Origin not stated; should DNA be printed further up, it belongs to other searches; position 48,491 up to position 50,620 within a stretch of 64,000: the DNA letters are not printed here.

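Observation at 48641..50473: Single-chain beta-class DNA methyltransferase fused to a C-terminal HNH nuclease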

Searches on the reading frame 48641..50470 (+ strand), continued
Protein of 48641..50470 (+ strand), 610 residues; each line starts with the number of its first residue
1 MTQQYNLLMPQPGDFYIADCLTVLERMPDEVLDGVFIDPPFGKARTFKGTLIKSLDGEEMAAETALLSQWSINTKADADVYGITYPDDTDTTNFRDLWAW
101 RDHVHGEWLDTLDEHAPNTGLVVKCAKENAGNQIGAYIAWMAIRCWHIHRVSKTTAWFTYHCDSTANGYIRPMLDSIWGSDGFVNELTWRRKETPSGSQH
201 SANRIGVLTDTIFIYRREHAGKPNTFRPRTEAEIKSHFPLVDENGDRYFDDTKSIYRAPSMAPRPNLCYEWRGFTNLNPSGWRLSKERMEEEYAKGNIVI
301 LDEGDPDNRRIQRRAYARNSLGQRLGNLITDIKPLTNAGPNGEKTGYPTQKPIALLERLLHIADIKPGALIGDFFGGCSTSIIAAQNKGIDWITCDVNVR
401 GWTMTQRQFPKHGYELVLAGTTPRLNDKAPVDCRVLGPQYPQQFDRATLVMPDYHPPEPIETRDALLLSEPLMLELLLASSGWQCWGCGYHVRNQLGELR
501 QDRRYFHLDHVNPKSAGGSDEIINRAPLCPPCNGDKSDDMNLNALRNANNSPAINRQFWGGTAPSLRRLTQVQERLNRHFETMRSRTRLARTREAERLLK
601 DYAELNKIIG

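Call 24: search_protein_families(library=pfam, proteins=[L012:6757-8403:+, L076:9971-11401:+, L076:11385-12773:+, L083:8428-10113:+, L113:9965-11599:+, L144:4930-7137:+, L006:9989-11389:+, L003:9941-11500:+, L098:9932-11584:+], max_evalue=0.01)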
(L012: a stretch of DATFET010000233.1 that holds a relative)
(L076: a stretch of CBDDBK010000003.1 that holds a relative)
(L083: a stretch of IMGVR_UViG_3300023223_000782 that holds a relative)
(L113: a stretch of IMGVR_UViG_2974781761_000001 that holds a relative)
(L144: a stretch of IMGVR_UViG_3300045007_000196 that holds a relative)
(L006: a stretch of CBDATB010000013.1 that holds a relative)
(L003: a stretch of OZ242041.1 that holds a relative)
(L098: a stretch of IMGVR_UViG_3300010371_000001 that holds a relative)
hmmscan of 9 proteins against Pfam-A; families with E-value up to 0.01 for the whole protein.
L012:6757-8403:+ (549 aa): 6 families
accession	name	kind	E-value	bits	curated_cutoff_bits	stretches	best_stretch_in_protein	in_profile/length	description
PF01555.25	N6_N4_Mtase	-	3.1e-40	138.9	26.7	1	28-353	1-213/221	DNA methylase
PF22722.2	NA-iREase1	-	4.2e-11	43.2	27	1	420-515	20-105/106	NACHT-associated inactive Restriction Endonuclease 1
PF04471.18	Mrr_cat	-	9.8e-09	35.8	21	1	397-489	8-98/115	Restriction endonuclease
PF02086.21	MethyltransfD12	-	5e-06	26.9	22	0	312-373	13-65/253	D12 class N6 adenine-specific DNA methyltransferase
PF03602.21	Cons_hypoth95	-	0.00081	19.5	24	0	16-46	102-132/182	Conserved hypothetical protein 95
PF13847.12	Methyltransf_31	-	0.0014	18.7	27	0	322-364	4-49/145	Methyltransferase domain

L076:9971-11401:+ (477 aa): 4 families
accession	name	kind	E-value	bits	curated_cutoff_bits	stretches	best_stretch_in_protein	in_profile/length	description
PF01555.25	N6_N4_Mtase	-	3.4e-44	151.8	26.7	1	28-350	1-221/221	DNA methylase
PF10544.15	T5orf172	-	2e-10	41.5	20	1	395-472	2-97/101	T5orf172 domain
PF13455.12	MUG113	-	1.3e-06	29.3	22.3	1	408-473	1-71/73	Meiotically up-regulated gene 113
PF03602.21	Cons_hypoth95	-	0.00018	21.7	24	0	12-44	96-130/182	Conserved hypothetical protein 95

L076:11385-12773:+ (463 aa): 4 families
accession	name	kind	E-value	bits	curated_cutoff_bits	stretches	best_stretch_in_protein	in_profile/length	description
PF01555.25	N6_N4_Mtase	-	7.6e-47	160.5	26.7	1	36-336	1-221/221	DNA methylase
PF10544.15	T5orf172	-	1.5e-10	42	20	1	381-459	2-98/101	T5orf172 domain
PF13455.12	MUG113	-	1.9e-06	28.8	22.3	1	394-459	1-71/73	Meiotically up-regulated gene 113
PF03602.21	Cons_hypoth95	-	0.00027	21.1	24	0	19-51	95-129/182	Conserved hypothetical protein 95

L083:8428-10113:+ (562 aa): 8 families
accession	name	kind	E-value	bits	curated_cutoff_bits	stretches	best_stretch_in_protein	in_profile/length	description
PF01555.25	N6_N4_Mtase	-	7.8e-40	137.6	26.7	1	34-375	1-220/221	DNA methylase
PF22722.2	NA-iREase1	-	2.5e-06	27.9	27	1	424-522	19-102/106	NACHT-associated inactive Restriction Endonuclease 1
PF04471.18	Mrr_cat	-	0.00022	21.8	21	1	407-499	7-97/115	Restriction endonuclease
PF03602.21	Cons_hypoth95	-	0.0016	18.5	24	0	15-52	94-132/182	Conserved hypothetical protein 95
PF02086.21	MethyltransfD12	-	0.002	18.4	22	0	31-60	173-205/253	D12 class N6 adenine-specific DNA methyltransferase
PF09445.16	Methyltransf_15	-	0.0045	17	22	0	339-377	3-41/165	RNA cap guanine-N2 methyltransferase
PF01170.24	UPF0020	-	0.0055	16.9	22.3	0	334-354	26-46/197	RMKL-like, methyltransferase domain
PF13847.12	Methyltransf_31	-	0.0098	16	27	0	335-376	2-46/145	Methyltransferase domain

L113:9965-11599:+ (545 aa): 5 families
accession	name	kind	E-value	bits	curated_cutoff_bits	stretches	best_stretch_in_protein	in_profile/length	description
PF01555.25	N6_N4_Mtase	-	4.1e-44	151.6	26.7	1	31-359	1-213/221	DNA methylase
PF22722.2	NA-iREase1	-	1.3e-15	57.7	27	1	405-514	6-104/106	NACHT-associated inactive Restriction Endonuclease 1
PF04471.18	Mrr_cat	-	3.3e-07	30.9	21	1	400-488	5-97/115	Restriction endonuclease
PF02086.21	MethyltransfD12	-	0.0003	21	22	0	26-70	171-218/253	D12 class N6 adenine-specific DNA methyltransferase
PF03602.21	Cons_hypoth95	-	0.0022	18.1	24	0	14-45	96-128/182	Conserved hypothetical protein 95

L144:4930-7137:+ (736 aa): 3 families
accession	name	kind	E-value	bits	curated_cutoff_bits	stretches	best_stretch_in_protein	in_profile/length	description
PF01555.25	N6_N4_Mtase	-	1.6e-45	156.2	26.7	1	157-466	1-218/221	DNA methylase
PF03527.20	RHS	-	0.003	17.8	27.9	0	77-90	20-33/38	RHS protein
PF02086.21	MethyltransfD12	-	0.0092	16.2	22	0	151-230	170-246/253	D12 class N6 adenine-specific DNA methyltransferase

L006:9989-11389:+ (467 aa): 7 families
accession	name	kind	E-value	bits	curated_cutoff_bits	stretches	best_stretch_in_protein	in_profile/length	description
PF01555.25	N6_N4_Mtase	-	1.1e-43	150.2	26.7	1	22-348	1-217/221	DNA methylase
PF01844.29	HNH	-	1.2e-13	51.4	21.4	1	398-443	1-47/47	HNH endonuclease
PF14279.12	HNH_5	-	4.1e-10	39.9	27.5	1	398-444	1-47/56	HNH endonuclease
PF02945.21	Endonuclease_7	-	1.2e-05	25.5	23.6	1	379-443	8-66/82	Recombination endonuclease VII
PF13395.12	HNH_4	-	2.5e-05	24.6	22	1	408-443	16-51/54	HNH endonuclease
PF02086.21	MethyltransfD12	-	0.0034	17.6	22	0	301-347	8-55/253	D12 class N6 adenine-specific DNA methyltransferase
PF03602.21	Cons_hypoth95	-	0.0043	17.2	24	0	16-37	108-129/182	Conserved hypothetical protein 95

L003:9941-11500:+ (520 aa): 4 families
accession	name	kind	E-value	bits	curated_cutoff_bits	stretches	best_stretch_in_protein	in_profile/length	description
PF01555.25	N6_N4_Mtase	-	3e-40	139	26.7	1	35-367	1-217/221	DNA methylase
PF01844.29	HNH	-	1.5e-09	38.3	21.4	1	449-492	1-45/47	HNH endonuclease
PF14279.12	HNH_5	-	2.8e-05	24.4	27.5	1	449-492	1-44/56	HNH endonuclease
PF02945.21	Endonuclease_7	-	0.0019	18.5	23.6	1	433-490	10-62/82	Recombination endonuclease VII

L098:9932-11584:+ (551 aa): 3 families
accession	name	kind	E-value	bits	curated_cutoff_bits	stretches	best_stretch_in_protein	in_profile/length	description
PF01555.25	N6_N4_Mtase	-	5.3e-40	138.1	26.7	1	41-373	1-212/221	DNA methylase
PF02086.21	MethyltransfD12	-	3.4e-05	24.1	22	0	32-65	167-203/253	D12 class N6 adenine-specific DNA methyltransferase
PF22722.2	NA-iREase1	-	0.00094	19.6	27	1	417-528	3-106/106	NACHT-associated inactive Restriction Endonuclease 1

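Call 41: list_cluster_members(proteins=[P0004, P0018, P0019, P0034, P0042, P0054, P0056, P0061, P0072, P0116])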
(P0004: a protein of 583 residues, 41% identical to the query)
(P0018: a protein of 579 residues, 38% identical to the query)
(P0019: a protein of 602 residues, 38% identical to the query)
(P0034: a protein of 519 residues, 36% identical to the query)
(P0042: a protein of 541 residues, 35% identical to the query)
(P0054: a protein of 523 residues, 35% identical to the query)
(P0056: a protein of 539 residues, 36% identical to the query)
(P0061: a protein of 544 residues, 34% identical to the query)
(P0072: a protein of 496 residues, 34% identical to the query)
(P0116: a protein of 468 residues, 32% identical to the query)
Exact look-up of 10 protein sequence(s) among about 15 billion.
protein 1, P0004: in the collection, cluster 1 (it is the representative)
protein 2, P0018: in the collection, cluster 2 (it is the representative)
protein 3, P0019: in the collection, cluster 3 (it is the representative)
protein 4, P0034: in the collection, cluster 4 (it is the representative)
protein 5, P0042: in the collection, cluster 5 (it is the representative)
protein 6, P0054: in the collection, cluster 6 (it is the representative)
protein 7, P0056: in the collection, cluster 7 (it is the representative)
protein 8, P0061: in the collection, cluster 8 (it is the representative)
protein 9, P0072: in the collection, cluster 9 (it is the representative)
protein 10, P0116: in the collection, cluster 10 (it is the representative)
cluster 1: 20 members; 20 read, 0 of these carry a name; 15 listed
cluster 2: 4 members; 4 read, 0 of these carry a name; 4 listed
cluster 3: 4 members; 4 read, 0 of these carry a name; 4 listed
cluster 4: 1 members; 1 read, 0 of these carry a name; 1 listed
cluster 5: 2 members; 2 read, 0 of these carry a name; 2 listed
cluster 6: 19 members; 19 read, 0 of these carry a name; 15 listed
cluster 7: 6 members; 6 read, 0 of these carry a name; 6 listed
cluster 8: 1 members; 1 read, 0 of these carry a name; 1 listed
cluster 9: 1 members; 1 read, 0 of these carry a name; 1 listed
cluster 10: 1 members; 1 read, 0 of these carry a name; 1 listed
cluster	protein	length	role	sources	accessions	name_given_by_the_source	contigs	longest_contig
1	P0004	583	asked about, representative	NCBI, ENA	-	-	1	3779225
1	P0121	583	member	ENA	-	-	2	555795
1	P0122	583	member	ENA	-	-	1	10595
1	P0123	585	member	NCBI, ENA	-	-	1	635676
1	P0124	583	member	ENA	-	-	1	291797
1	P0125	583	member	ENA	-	-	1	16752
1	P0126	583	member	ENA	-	-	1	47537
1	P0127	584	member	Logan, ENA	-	-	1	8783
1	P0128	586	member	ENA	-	-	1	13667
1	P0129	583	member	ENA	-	-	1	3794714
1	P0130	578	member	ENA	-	-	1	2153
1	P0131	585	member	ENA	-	-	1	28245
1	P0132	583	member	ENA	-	-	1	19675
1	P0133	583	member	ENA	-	-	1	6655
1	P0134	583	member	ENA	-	-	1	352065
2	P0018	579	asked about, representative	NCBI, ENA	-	-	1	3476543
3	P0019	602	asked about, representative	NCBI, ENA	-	-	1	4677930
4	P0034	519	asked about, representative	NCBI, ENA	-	-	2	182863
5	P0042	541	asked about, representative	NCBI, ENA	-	-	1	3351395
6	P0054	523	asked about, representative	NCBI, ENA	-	-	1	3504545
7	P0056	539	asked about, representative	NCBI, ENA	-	-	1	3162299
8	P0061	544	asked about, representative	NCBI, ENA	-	-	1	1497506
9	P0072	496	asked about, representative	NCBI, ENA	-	-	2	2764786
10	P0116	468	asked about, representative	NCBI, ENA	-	-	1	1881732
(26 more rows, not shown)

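Call 42: predict_structure(alignment_id=A1)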
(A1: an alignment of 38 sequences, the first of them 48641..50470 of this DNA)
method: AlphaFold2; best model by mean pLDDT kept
length: 610 residues; sequences in the alignment: 38
mean_pLDDT: 83.4   pTM: 0.69
mean pLDDT of the five models: 83.4, 80.2, 80.1, 79.6, 78.3
residues with pLDDT >= 90: 270; 70-90: 256; 50-70: 47; < 50: 37
segments of 3 or more residues with pLDDT < 50: 1-7, 195-206, 449-465
pLDDT, mean of each block of 10 residues (from residue 1): 48 91 87 92 68 86 91 85 76 70 77 86 88 87 93 95 81 92 90 49 55 91 90 94 93 89 88 88 93 92 84 92 90 72 75 93 94 90 95 92 90 85 74 88 58 37 58 94 91 89 93 83 93 85 90 72 84 92 75 90 89
secondary structure, 60 per line:
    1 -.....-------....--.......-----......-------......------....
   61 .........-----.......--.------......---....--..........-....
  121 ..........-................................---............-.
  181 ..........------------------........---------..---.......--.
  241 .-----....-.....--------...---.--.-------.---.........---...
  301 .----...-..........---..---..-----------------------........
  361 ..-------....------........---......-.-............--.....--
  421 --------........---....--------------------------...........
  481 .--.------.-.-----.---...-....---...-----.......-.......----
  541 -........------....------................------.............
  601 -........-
elements in order: H2-6 E14-17 H20-26 E32-37 E45-50 H57-69 H75-81 E91-96 H100-103 H106-115 H117-130 H132-151 E152-163 H167-178 E183-190 E209-216 H231-237 E247-250 H252-255 H286-294 E298-301 E310-316 H353-362 E370-373 H380-387 E391-396 H400-411 E414-418 E429-436 H440-443 H470-481 E507-510 E525-528 H530-536 H542-549 H556-559 H566-581 H588-600 H602-609

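Call 44: fold_search(model_id=the predicted structure, library=pdb)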
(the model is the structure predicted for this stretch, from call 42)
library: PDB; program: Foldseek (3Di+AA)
matches with E <= 10: 698; with E <= 0.001: 46
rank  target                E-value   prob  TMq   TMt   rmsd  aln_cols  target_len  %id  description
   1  4zcf_B                1.4e-15  1.00  0.33  0.33  10.2       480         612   15  Structural basis of asymmetric DNA methylation and ATP-triggered long-range diffusion by EcoP15I (released 2015-07-29)
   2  4zcf_A                1.0e-13  1.00  0.42  0.41   7.8       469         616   16  Structural basis of asymmetric DNA methylation and ATP-triggered long-range diffusion by EcoP15I (released 2015-07-29)
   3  6k0w_A                3.6e-12  1.00  0.30  0.35  15.3       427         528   15  DNA methyltransferase in complex with sinefungin (released 2019-12-11)
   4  9c3s_A                3.9e-10  1.00  0.32  0.74   7.0       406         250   13  Crystal structure of DNA N6-Adenine Methyltransferase M.BceJIV from Burkholderia cenocepacia in complex with duplex DN (released 2024-09-11)
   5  8urk_A                8.0e-10  1.00  0.32  0.74   7.0       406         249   13  Crystal structure of DNA N6-Adenine Methyltransferase M.BceJIV from Burkholderia cenocepacia in complex with duplex DN (released 2024-09-11)
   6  1g60_A                1.1e-09  1.00  0.31  0.73   8.0       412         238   13  Crystal Structure of Methyltransferase MboIIa (Moraxella bovis) (released 2002-05-01)
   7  9c3u_A                2.0e-09  1.00  0.33  0.77   6.2       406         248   13  Crystal structure of DNA N6-Adenine Methyltransferase M.BceJIV from Burkholderia cenocepacia in complex with duplex DN (released 2024-09-11)
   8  1eg2                  2.0e-09  1.00  0.30  0.64  10.9       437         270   14  CRYSTAL STRUCTURE OF RHODOBACTER SPHEROIDES (N6 ADENOSINE) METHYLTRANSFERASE (M.RSRI) (released 2000-10-18)
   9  6k0w_B                2.1e-09  1.00  0.31  0.37  14.9       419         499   14  DNA methyltransferase in complex with sinefungin (released 2019-12-11)
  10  1nw6                  2.8e-09  1.00  0.30  0.64  10.7       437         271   14  Structure of the beta class N6-adenine DNA methyltransferase RsrI bound to sinefungin (released 2003-07-29)
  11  1g60_B                2.9e-09  1.00  0.30  0.75   8.4       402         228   13  Crystal Structure of Methyltransferase MboIIa (Moraxella bovis) (released 2002-05-01)
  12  6pbd_A                2.9e-09  1.00  0.29  0.49  13.0       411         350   16  DNA N6-Adenine Methyltransferase CcrM In Complex with Double-Stranded DNA Oligonucleotide Containing Its Recognition S (released 2019-10-23)
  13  6k0w_D                5.1e-09  1.00  0.28  0.39  14.2       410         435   13  DNA methyltransferase in complex with sinefungin (released 2019-12-11)
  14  8urk_D                6.4e-09  1.00  0.32  0.75   6.6       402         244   13  Crystal structure of DNA N6-Adenine Methyltransferase M.BceJIV from Burkholderia cenocepacia in complex with duplex DN (released 2024-09-11)
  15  6pbd_B                6.4e-09  1.00  0.28  0.49  10.9       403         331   14  DNA N6-Adenine Methyltransferase CcrM In Complex with Double-Stranded DNA Oligonucleotide Containing Its Recognition S (released 2019-10-23)
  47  6ghc_A                3.9e-03  0.99  0.11  0.21  14.7       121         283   25  Modification dependent EcoKMcrA restriction endonuclease (released 2018-08-08)
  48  6ghc_B                8.2e-03  0.98  0.11  0.21  12.8       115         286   26  Modification dependent EcoKMcrA restriction endonuclease (released 2018-08-08)
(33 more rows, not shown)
